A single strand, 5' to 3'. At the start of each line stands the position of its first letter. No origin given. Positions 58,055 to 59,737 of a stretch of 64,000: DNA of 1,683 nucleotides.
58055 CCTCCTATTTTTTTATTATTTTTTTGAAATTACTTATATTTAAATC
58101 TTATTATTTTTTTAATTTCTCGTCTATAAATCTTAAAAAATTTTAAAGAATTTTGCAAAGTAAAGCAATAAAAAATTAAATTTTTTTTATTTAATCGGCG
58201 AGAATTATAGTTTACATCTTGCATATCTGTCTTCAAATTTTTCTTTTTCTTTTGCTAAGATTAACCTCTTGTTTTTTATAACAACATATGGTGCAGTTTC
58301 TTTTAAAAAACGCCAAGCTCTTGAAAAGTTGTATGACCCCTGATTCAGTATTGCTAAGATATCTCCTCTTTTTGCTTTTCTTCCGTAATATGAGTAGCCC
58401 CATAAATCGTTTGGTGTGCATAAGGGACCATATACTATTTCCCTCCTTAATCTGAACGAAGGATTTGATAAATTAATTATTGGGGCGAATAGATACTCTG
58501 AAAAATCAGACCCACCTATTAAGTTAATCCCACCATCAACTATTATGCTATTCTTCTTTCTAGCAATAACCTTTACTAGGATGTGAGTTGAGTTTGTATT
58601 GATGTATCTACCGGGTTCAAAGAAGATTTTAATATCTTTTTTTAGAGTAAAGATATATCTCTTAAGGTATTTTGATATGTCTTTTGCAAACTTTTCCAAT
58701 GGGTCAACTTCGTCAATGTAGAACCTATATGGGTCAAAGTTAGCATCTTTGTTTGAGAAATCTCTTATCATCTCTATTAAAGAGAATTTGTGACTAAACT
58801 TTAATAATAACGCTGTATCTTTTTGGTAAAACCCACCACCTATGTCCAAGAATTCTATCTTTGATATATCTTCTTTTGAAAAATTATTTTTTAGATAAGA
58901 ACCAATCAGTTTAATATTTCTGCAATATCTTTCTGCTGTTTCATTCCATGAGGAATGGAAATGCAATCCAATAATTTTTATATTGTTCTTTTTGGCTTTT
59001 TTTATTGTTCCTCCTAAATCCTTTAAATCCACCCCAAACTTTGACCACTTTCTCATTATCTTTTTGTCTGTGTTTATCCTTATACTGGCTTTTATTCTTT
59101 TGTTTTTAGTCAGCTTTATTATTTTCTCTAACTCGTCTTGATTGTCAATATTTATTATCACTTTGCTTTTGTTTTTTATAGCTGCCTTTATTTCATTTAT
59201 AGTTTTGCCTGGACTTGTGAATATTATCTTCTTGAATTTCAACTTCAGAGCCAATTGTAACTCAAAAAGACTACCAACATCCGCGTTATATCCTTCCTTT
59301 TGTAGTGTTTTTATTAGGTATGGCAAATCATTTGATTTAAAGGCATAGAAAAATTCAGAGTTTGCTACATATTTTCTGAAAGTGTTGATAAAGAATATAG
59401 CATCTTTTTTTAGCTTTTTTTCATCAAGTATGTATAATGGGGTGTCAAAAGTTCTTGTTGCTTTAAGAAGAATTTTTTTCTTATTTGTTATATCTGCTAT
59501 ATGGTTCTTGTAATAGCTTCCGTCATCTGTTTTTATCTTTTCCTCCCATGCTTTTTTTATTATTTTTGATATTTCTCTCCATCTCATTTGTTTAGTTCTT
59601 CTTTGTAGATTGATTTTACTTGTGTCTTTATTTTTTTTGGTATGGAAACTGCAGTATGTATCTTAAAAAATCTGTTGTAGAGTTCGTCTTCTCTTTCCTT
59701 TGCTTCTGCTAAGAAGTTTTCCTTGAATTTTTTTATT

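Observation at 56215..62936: Uncharacterised biosynthetic cluster: two Ddl-like ATP-grasp ligases, PP-loop protein, fold-III PLP decarboxylase, KamA-family aminomutase, PEBP protein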

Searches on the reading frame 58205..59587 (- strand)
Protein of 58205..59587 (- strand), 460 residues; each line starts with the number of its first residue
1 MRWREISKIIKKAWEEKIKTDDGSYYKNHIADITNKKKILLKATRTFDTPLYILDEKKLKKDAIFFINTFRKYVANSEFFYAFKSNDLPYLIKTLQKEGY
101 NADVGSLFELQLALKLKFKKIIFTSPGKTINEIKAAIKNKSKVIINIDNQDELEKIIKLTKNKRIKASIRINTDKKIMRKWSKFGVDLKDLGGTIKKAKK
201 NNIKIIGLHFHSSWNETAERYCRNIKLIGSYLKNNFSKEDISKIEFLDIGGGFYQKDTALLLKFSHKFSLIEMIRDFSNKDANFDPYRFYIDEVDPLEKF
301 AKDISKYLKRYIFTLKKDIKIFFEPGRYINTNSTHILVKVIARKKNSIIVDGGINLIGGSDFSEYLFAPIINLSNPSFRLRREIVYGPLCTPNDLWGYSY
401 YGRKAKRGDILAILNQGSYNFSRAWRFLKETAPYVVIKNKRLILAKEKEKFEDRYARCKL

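Call 3: search_protein_families(library=pfam, proteins=[window:58205-59587:-], max_evalue=0.01)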
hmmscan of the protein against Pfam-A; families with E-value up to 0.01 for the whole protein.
window:58205-59587:- (460 aa): 3 families
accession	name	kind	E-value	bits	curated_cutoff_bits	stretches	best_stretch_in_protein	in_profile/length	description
PF02784.22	Orn_Arg_deC_N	-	1.8e-34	119.6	23.4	1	68-329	9-245/247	Pyridoxal-dependent decarboxylase, pyridoxal binding domain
PF00278.28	Orn_DAP_Arg_deC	-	5.2e-06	27.1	23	1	257-417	5-95/95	Pyridoxal-dependent decarboxylase, C-terminal sheet domain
PF01168.26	Ala_racemase_N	-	0.0023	18.1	24.1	1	110-217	56-161/220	Alanine racemase, N-terminal domain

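Call 4: search_protein_families(library=ncbifam, proteins=[window:58205-59587:-], max_evalue=0.01)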
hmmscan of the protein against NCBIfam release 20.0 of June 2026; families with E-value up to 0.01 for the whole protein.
window:58205-59587:- (460 aa): 7 families
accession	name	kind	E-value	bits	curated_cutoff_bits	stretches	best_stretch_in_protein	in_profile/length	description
TIGR01048.1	lysA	equivalog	1.7e-45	155.3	297.9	2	35-253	11-238/417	diaminopimelate decarboxylase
NF041039.1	FslC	exception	6.1e-31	107.7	500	1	36-440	16-407/418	rhizoferrin biosystnesis N-citrylornithine decarboxylase FslC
TIGR03099.1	dCO2ase_PEP1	hypoth_equivalog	4.1e-30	105.1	478.45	2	43-253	19-235/398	pyridoxal-dependent decarboxylase, exosortase A system-associated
NF006515.0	PRK08961.1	equivalog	3.4e-26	91.5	802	2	35-257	489-710/861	bifunctional aspartate kinase/diaminopimelate decarboxylase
NF052544.1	OrLyDeCDokD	equivalog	6.9e-18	64.5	700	2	42-228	35-232/461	ornithine/lysine decarboxylase DokD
TIGR01047.1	nspC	equivalog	4.6e-14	51.7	409.05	1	48-258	2-207/380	carboxynorspermidine decarboxylase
TIGR01273.1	speA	equivalog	9.9e-05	21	624.1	1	72-253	86-285/624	arginine decarboxylase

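Call 38: search_solved_structures(query=window:58205-59587:-, max_evalue=0.00001, show_alignments=2)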
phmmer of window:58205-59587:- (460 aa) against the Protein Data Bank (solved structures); distinct sequences matched with E-value up to 0.00001: 43.
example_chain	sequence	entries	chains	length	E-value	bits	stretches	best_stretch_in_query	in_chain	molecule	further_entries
2p3e_A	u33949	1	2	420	1.3e-27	100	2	41-253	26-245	Diaminopimelate decarboxylase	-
7kh2_A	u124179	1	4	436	2.1e-25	92.6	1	42-439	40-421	N-citrylornithine decarboxylase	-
2yxx_A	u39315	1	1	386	7.1e-25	90.9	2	303-451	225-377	Diaminopimelate decarboxylase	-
2j66_A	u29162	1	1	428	1.7e-20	76.4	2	42-253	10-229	BTRK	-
7ru7_A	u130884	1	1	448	1.9e-20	76.3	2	42-253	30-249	L-glutamyl-[BtrI acyl-carrier protein] decarboxylase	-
1tuf_A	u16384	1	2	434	4.8e-19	71.7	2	44-253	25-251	Diaminopimelate decarboxylase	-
1twi_A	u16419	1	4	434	4.8e-19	71.7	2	44-253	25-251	Diaminopimelate decarboxylase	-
3n2b_A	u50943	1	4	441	1.4e-16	63.6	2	44-176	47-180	Diaminopimelate decarboxylase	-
1d7k_A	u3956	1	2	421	2.5e-16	62.8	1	78-265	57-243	HUMAN ORNITHINE DECARBOXYLASE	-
4zgy_A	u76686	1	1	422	2.6e-16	62.7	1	78-265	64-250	Ornithine decarboxylase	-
9b8m_A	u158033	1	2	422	2.6e-16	62.7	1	78-265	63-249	Ornithine decarboxylase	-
7s3f_A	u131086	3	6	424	2.7e-16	62.7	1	78-265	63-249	Ornithine decarboxylase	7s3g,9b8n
2on3_A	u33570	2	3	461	3.6e-16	62.2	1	78-266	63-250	Ornithine decarboxylase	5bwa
2oo0_A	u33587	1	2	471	3.7e-16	62.2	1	78-266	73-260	Ornithine decarboxylase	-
7odc_A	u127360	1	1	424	8.5e-16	61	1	78-271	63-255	PROTEIN (ORNITHINE DECARBOXYLASE)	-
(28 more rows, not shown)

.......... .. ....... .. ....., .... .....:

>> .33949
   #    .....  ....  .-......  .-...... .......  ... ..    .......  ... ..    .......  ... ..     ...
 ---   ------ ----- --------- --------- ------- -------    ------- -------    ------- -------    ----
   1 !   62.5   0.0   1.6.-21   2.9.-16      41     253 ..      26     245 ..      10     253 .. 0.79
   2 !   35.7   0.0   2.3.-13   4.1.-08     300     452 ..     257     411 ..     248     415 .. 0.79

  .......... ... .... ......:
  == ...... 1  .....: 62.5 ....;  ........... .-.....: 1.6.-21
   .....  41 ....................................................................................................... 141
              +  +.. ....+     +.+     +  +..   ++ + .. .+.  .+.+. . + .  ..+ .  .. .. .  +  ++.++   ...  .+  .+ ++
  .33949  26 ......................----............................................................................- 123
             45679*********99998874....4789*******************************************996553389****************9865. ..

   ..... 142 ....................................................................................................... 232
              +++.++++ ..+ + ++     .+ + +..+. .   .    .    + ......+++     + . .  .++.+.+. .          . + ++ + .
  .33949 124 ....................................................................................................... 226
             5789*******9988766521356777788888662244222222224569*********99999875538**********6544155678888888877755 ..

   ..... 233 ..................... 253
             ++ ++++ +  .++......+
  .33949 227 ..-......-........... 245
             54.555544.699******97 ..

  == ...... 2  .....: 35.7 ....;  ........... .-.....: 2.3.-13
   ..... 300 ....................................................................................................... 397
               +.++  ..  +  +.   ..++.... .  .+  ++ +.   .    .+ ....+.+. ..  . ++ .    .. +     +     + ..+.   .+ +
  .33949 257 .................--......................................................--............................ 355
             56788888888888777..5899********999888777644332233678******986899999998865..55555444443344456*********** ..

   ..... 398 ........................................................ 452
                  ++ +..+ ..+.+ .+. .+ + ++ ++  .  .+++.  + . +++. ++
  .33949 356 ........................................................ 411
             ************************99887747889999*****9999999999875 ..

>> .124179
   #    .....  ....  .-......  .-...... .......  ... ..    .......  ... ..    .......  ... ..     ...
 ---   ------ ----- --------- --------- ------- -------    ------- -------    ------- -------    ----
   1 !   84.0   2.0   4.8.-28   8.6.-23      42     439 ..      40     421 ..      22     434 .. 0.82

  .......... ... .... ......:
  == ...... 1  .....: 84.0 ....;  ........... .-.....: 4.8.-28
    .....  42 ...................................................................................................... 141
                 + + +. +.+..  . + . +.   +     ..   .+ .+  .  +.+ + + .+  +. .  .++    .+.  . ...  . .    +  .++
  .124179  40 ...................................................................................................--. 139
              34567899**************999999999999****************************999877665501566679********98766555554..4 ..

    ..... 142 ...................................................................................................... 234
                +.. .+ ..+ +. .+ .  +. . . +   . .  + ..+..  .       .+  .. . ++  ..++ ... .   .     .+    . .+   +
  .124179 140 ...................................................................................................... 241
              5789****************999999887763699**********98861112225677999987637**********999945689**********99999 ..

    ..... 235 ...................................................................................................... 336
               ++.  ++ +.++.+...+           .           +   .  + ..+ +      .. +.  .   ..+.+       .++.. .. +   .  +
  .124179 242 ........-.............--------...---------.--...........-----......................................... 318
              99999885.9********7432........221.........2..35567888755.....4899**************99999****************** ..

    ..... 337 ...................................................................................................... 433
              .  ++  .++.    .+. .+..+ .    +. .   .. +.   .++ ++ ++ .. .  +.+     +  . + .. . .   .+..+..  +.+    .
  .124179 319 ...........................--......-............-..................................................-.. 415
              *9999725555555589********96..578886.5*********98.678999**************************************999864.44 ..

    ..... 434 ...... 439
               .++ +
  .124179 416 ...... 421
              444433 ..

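Call 78: search_protein_families(library=padloc, proteins=[window:58205-59587:-], max_evalue=0.001)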
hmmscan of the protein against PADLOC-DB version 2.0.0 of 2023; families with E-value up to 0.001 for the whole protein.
window:58205-59587:- (460 aa): 0 families
